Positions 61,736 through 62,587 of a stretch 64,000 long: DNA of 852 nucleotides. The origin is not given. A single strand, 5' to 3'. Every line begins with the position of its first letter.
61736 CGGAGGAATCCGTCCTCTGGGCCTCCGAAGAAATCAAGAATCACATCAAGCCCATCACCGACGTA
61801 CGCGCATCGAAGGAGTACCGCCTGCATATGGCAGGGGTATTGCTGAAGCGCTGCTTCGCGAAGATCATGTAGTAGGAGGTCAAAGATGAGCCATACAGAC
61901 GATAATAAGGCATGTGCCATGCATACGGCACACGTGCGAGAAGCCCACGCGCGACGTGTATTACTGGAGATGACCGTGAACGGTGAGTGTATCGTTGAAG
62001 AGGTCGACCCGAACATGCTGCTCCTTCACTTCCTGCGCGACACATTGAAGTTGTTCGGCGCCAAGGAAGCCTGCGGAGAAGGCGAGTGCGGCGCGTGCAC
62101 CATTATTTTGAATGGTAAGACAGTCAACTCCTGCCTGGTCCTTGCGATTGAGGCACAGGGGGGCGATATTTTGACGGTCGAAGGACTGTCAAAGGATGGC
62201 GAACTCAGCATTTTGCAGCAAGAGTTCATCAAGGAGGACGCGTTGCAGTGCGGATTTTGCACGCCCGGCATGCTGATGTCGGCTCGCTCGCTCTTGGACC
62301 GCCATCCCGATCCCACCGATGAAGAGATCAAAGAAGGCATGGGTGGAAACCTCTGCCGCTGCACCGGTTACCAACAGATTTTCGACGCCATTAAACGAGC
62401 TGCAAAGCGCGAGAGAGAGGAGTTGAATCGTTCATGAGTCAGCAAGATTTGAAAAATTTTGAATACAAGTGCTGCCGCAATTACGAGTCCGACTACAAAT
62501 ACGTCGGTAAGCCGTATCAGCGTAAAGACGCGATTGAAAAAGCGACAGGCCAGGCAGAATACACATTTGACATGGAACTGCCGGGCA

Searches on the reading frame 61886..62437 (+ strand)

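Call 64: search_protein_families(library=pfam, proteins=[window:61886-62437:+], max_evalue=0.001)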
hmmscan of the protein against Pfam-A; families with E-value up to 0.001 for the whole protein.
window:61886-62437:+ (183 aa): 3 families
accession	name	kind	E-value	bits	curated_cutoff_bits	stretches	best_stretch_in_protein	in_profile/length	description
PF01799.25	Fer2_2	-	5.3e-33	113.4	30.3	1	97-170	1-75/75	[2Fe-2S] binding domain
PF00111.32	Fer2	-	2.5e-06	27.8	21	1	30-82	2-54/77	2Fe-2S iron-sulfur cluster binding domain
PF13085.11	Fer2_3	-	0.00011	22.6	27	1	60-102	49-90/107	2Fe-2S iron-sulfur cluster binding domain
